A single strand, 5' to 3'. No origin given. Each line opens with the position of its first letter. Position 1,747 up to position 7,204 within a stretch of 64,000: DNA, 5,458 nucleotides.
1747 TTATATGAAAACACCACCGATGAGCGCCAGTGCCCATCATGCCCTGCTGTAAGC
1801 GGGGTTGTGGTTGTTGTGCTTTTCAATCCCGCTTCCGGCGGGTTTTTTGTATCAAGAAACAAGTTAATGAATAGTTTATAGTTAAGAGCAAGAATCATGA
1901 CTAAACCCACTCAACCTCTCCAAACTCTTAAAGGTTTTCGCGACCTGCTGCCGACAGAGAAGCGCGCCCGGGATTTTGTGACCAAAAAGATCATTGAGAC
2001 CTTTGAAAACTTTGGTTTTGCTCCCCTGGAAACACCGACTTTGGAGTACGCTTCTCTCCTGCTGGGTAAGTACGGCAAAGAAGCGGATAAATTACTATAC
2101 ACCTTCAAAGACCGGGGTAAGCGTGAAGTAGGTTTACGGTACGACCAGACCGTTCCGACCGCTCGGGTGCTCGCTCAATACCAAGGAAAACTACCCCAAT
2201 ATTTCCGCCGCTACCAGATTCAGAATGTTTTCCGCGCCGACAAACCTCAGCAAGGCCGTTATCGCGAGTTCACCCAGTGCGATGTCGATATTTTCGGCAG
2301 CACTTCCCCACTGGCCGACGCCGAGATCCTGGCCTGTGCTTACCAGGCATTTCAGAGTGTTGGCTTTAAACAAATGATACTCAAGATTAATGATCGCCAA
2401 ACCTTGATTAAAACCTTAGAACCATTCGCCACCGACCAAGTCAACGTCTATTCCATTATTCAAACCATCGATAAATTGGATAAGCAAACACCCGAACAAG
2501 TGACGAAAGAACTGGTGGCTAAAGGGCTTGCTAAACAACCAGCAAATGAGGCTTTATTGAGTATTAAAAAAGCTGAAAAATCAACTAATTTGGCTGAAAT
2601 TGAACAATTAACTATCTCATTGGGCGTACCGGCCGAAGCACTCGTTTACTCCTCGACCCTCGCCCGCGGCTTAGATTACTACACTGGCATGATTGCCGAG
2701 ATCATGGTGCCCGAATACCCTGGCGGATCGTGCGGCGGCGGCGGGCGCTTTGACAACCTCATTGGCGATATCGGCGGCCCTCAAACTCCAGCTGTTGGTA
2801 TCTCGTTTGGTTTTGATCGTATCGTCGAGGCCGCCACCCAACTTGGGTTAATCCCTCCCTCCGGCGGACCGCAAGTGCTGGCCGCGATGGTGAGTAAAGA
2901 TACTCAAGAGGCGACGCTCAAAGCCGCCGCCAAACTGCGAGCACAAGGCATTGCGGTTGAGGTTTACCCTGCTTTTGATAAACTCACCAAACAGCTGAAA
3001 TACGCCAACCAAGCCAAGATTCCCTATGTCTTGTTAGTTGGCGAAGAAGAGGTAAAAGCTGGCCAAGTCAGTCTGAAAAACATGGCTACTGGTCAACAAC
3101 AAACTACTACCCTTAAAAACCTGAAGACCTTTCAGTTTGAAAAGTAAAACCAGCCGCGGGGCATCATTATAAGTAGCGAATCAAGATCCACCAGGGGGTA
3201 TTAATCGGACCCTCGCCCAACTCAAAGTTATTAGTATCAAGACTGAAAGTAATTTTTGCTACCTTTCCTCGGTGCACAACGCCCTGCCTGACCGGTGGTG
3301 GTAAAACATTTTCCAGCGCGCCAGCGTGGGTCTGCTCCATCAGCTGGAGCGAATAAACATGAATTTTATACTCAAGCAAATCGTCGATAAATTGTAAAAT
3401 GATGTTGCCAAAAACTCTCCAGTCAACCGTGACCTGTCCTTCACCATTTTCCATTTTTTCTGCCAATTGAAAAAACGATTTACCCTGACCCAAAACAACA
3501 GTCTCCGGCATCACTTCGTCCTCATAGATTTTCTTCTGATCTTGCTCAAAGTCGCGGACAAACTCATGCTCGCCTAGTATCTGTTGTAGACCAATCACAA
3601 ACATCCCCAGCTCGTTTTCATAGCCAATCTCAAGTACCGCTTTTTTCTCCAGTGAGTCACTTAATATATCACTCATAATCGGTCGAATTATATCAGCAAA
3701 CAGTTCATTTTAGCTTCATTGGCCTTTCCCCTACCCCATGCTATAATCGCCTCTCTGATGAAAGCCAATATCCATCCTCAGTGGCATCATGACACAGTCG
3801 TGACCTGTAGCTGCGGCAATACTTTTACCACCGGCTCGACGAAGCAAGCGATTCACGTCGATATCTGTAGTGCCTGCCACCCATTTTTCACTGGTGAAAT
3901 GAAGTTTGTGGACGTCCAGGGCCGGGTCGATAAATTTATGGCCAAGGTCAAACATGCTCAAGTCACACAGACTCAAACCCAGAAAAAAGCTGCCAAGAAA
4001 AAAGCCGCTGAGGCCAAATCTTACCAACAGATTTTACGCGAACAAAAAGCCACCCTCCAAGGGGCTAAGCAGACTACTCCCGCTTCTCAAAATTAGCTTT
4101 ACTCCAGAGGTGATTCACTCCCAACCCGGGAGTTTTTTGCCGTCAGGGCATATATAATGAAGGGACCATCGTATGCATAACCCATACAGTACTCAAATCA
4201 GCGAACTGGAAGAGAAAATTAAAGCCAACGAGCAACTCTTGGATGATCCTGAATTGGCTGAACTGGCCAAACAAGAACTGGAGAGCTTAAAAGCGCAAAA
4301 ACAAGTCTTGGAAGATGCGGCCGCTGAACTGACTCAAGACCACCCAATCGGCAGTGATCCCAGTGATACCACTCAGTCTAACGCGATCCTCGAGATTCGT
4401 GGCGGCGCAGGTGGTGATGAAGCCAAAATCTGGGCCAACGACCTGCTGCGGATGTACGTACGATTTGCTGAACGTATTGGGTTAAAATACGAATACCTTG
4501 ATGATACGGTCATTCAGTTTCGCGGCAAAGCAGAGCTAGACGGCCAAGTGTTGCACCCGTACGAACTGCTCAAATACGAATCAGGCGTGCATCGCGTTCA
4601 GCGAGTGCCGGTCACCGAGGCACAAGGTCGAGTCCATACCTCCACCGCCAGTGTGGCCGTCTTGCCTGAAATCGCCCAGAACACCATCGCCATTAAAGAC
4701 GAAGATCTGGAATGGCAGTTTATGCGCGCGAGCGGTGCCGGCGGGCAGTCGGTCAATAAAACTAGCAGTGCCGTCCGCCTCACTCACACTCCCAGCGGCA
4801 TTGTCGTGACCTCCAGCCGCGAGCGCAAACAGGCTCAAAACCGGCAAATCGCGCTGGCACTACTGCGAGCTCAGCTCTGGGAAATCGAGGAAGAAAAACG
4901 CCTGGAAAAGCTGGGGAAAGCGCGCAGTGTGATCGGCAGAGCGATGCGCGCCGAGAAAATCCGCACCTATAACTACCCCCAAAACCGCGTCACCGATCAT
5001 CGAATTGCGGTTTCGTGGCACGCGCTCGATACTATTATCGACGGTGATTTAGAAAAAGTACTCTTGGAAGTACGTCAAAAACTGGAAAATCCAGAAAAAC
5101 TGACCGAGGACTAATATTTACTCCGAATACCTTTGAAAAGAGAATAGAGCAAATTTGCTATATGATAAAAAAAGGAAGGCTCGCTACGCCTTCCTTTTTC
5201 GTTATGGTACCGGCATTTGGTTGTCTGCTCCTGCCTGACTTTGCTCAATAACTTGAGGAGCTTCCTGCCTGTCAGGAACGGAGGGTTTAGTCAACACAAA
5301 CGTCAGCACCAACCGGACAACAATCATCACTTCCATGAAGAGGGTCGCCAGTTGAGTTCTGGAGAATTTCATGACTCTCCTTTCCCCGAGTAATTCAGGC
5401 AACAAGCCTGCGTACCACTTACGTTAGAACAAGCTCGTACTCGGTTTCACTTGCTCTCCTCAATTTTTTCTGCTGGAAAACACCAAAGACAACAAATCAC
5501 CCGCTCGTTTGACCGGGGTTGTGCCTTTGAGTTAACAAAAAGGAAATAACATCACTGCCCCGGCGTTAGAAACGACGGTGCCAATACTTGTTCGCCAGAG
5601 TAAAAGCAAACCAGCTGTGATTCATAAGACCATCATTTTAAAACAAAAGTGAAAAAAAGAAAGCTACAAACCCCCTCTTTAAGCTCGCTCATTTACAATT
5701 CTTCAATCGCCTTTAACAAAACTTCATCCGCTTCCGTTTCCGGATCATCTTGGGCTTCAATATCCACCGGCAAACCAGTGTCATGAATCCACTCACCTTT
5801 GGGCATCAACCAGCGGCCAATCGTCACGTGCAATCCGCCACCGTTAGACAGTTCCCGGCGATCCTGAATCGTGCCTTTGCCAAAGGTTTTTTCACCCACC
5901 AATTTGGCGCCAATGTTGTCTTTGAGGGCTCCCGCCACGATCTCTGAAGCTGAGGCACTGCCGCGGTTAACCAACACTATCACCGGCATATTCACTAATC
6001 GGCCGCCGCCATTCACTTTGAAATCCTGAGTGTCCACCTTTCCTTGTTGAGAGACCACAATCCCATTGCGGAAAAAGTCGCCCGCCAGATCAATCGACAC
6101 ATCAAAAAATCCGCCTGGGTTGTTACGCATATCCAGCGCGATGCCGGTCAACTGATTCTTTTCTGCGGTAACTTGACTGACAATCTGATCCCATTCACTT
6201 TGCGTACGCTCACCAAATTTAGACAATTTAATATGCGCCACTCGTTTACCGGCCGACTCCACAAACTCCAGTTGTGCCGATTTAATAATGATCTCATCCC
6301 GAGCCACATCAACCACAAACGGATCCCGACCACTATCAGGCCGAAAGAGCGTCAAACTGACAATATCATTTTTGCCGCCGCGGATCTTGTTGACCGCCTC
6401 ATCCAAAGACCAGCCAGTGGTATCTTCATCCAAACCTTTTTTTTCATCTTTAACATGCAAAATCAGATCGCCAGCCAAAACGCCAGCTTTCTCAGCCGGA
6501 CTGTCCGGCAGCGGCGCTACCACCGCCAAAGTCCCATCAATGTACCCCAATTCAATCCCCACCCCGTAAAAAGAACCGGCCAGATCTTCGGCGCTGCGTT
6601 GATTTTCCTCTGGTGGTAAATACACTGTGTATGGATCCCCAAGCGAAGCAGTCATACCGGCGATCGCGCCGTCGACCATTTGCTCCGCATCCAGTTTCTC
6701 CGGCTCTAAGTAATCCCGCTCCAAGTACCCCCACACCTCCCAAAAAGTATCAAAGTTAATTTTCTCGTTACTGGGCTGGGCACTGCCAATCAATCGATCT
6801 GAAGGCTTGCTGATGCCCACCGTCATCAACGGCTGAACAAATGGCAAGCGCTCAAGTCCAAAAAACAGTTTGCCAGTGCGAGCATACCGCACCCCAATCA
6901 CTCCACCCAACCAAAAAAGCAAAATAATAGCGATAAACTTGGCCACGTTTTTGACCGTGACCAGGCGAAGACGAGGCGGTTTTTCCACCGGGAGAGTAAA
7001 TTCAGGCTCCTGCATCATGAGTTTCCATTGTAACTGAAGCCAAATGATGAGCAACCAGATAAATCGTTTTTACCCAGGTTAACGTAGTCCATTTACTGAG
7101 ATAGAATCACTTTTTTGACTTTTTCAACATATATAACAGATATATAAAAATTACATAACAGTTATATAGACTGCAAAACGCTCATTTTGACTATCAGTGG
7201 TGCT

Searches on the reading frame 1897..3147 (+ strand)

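Call 50: search_protein_families(library=pfam, proteins=[window:1897-3147:+], max_evalue=0.00001)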
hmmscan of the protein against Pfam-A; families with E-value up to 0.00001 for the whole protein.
window:1897-3147:+ (416 aa): 3 families
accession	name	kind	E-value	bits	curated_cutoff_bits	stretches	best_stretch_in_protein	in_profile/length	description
PF13393.11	tRNA-synt_His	-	5.1e-36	124.9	25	1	13-309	1-308/308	Histidyl-tRNA synthetase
PF03129.25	HGTP_anticodon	-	1.5e-16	60.7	21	1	326-411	1-89/94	Anticodon binding domain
PF00587.30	tRNA-synt_2b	-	8.9e-09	36.1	29.3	1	68-202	1-145/179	tRNA synthetase class II core domain (G, H, P, S and T)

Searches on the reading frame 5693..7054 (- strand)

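Call 5: search_protein_families(library=ncbifam, proteins=[window:5693-7054:-])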
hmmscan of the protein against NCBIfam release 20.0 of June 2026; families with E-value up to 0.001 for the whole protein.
window:5693-7054:- (453 aa): 11 families
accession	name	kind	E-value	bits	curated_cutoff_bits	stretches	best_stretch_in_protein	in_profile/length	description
TIGR00225.1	prc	subfamily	2.1e-85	286.8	218.6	1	115-439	4-319/335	C-terminal processing peptidase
NF052377.1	lmo1851_S41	exception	2.1e-82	277.3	725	1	94-433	40-366/468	lmo1851 family serine protease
NF045590.1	Cterm_S41_CtpC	exception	6.5e-69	232.7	665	1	107-435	61-379/418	carboxyl-terminal processing protease CtpC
NF045588.1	Cterm_S41_CtpA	exception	7.5e-66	222.6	625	1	108-439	57-381/401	carboxyl-terminal processing protease CtpA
NF045589.1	Cterm_S41_CtpB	exception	1.7e-63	214.7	633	1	124-435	78-381/416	carboxyl-terminal processing protease CtpB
TIGR03900.1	prc_long_Delta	hypoth_equivalog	8.9e-62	209.3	660.95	1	115-440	93-408/973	MXAN_5808 family serine peptidase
NF045591.1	Cterm_S41_CtpZ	exception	1.9e-55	188.3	525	1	120-439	68-378/403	carboxyl-terminal processing protease CtpZ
NF051464.1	tail_spec_CT441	exception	2.5e-41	142.2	700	1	126-433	211-524/645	tail-specific protease Tsp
NF008388.1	PRK11186.1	exception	4.3e-41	141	825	1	136-403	220-487/663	carboxy terminal-processing peptidase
NF058627.1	S41_Gfo1087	equivalog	1.2e-08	34.3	455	1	263-394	215-367/489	GFO_1087 family putative carboxy terminal peptidase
NF033424.1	chlamy_CPAF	equivalog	1.8e-06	26.9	250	0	356-405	457-506/564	protease-like activity factor CPAF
